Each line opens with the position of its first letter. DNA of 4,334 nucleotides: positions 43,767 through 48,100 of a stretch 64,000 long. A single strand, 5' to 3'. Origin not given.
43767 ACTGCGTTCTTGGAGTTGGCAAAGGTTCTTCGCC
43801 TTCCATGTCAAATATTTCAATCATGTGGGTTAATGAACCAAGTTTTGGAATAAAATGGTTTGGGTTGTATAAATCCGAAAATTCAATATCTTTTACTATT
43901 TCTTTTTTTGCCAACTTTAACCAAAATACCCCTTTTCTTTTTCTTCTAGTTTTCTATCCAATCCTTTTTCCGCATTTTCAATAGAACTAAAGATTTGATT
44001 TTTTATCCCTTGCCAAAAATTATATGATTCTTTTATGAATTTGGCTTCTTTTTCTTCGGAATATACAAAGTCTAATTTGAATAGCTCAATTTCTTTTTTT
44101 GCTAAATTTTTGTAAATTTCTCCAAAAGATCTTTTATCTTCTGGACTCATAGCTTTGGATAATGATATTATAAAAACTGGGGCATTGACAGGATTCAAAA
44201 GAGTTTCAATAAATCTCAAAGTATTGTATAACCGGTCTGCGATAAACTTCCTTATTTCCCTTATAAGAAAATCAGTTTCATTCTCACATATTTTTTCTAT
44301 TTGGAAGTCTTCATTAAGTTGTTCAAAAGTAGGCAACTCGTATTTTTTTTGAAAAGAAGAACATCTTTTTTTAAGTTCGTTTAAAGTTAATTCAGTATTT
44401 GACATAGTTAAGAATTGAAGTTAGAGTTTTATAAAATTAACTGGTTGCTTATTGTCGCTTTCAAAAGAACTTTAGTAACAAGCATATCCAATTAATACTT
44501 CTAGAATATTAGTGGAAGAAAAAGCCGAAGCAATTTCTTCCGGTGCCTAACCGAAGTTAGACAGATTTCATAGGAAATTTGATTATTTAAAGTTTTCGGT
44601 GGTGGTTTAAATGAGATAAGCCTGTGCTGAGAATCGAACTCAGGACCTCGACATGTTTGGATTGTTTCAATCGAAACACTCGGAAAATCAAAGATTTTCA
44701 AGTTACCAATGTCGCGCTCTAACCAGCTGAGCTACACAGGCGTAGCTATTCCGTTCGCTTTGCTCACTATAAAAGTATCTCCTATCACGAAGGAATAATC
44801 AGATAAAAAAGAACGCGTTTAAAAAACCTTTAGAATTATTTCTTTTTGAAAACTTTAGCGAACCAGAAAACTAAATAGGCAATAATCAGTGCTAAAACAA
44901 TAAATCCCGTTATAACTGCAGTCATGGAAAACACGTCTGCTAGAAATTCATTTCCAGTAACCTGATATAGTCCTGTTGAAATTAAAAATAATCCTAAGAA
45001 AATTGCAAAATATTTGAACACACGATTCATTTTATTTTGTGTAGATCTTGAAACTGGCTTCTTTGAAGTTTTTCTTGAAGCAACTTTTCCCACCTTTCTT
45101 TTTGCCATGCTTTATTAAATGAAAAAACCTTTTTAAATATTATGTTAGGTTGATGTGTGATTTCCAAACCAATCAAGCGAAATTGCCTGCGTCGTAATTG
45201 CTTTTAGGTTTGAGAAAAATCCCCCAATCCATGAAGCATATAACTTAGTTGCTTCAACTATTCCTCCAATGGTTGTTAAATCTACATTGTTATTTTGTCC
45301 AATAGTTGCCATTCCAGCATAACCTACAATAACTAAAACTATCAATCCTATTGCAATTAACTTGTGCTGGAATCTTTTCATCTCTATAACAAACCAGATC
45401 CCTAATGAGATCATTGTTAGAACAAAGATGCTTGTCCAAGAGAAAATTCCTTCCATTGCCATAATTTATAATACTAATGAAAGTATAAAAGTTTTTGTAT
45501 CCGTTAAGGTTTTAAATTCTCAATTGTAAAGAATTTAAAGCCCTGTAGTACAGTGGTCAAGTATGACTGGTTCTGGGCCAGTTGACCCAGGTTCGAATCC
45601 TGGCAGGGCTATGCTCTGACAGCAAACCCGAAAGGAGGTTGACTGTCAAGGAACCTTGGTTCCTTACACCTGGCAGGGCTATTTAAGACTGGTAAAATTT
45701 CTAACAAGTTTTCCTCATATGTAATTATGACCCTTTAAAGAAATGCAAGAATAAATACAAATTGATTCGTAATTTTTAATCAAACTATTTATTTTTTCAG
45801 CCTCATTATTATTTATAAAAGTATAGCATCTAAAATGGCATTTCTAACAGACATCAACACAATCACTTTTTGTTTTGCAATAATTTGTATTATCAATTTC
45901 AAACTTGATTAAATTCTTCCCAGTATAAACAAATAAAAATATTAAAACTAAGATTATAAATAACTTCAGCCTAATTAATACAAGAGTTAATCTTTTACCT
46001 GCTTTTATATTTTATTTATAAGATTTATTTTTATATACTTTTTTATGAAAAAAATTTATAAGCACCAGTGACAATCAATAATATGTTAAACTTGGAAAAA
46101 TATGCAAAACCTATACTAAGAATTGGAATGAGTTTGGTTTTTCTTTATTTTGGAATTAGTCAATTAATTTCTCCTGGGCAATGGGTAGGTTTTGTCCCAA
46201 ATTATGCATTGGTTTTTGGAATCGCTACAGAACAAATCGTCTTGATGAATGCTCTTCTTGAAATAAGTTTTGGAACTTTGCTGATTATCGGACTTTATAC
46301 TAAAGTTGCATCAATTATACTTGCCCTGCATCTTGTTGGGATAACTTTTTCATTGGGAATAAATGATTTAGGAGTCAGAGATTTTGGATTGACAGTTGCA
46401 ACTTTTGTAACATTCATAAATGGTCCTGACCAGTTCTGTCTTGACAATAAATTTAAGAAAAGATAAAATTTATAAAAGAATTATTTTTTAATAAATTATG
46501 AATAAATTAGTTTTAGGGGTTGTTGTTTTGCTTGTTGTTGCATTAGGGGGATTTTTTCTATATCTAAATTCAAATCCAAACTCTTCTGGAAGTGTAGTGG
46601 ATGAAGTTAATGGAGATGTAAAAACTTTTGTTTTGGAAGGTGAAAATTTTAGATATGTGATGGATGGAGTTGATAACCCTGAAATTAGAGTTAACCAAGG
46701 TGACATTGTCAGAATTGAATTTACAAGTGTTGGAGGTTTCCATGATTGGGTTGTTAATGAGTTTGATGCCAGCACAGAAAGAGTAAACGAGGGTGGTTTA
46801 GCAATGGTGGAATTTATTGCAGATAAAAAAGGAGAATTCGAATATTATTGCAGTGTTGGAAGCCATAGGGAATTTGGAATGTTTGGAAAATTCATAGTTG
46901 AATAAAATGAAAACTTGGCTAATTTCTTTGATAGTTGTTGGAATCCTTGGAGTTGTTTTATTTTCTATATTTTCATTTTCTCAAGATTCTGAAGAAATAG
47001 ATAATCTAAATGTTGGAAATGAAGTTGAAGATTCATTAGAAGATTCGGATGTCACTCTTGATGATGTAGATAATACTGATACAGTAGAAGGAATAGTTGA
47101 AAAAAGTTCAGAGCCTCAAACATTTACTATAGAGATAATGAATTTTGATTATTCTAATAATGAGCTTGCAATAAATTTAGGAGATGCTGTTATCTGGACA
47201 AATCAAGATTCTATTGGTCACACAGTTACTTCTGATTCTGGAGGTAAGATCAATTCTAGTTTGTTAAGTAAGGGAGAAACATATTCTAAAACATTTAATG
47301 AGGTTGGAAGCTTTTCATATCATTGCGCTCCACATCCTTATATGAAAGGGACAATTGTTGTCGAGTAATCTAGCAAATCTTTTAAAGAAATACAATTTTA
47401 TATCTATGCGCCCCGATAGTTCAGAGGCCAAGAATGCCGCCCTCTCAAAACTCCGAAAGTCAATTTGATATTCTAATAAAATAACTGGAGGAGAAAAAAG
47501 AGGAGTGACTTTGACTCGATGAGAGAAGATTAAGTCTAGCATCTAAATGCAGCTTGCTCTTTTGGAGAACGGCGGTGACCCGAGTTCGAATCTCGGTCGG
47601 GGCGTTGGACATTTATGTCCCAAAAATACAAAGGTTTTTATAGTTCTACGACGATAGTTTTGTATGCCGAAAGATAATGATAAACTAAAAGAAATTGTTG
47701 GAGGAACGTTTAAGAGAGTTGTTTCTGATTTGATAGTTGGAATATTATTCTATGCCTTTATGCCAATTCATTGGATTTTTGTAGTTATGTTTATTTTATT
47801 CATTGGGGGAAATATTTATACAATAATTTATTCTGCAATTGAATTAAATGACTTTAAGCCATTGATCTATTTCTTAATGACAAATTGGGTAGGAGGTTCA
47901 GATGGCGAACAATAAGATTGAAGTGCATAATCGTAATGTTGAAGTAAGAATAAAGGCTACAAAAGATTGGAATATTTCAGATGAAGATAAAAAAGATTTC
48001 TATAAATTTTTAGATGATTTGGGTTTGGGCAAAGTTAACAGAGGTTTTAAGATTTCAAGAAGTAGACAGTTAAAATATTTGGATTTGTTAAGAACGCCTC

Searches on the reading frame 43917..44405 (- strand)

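Call 9: search_protein_families(library=pfam, proteins=[window:43917-44405:-], max_evalue=0.01)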
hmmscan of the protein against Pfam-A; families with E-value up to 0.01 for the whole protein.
window:43917-44405:- (162 aa): 1 family
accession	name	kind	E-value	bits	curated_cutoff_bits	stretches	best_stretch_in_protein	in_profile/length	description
PF01591.24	6PF2K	-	0.0098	15.7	27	0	3-59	157-212/223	6-phosphofructo-2-kinase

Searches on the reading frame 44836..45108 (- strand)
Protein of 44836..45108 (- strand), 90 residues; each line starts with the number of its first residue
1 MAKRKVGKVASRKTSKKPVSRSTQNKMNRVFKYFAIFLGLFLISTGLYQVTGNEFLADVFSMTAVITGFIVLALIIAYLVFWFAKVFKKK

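Call 9: search_protein_families(library=pfam, proteins=[window:44836-45108:-], max_evalue=0.01)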
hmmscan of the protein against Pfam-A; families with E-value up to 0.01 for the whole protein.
window:44836-45108:- (90 aa): 4 families
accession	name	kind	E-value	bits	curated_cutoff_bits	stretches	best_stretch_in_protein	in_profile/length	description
PF00122.25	E1-E2_ATPase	-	6.7e-05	22.9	28.1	1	4-80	92-169/181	E1-E2 ATPase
PF04893.22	Yip1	-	0.0013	19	28.6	1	31-88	21-88/173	Yip1 domain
PF20480.3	DUF6720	-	0.0016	18.4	27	1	19-86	86-156/307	Family of unknown function (DUF6720)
PF12650.12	DUF3784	-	0.0051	17.4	28.1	1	23-85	38-91/94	Domain of unknown function (DUF3784)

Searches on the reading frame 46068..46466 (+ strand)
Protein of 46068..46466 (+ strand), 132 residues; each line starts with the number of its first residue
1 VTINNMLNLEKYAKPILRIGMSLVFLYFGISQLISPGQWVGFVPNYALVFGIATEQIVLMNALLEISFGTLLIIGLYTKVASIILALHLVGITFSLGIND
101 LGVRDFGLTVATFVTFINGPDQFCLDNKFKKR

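Call 9: search_protein_families(library=pfam, proteins=[window:46068-46466:+], max_evalue=0.01)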
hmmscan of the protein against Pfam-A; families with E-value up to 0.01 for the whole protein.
window:46068-46466:+ (132 aa): 3 families
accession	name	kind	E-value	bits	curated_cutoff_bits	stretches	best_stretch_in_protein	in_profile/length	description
PF07681.17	DoxX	-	2.2e-08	35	23.6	1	16-95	4-82/85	DoxX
PF07291.16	MauE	-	5.2e-06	27.2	27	1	14-97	5-88/128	Methylamine utilisation protein MauE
PF04173.18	DoxD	-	0.0006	20.2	22.7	1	56-127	67-142/167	TQO small subunit DoxD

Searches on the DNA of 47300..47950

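Call 46: search_rna_families(source=window, start=47300, end=47950, threshold=evalue, max_evalue=1, show_alignments=2)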
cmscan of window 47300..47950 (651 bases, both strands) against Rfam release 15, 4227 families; matches with E-value up to 1: 1.
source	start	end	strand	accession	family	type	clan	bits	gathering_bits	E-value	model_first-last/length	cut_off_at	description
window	47459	47505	+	RF02153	NBR2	Gene; lncRNA;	-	30.5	40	0.02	1-63/63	no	Neighbour of BRCA1 gene 2 converved region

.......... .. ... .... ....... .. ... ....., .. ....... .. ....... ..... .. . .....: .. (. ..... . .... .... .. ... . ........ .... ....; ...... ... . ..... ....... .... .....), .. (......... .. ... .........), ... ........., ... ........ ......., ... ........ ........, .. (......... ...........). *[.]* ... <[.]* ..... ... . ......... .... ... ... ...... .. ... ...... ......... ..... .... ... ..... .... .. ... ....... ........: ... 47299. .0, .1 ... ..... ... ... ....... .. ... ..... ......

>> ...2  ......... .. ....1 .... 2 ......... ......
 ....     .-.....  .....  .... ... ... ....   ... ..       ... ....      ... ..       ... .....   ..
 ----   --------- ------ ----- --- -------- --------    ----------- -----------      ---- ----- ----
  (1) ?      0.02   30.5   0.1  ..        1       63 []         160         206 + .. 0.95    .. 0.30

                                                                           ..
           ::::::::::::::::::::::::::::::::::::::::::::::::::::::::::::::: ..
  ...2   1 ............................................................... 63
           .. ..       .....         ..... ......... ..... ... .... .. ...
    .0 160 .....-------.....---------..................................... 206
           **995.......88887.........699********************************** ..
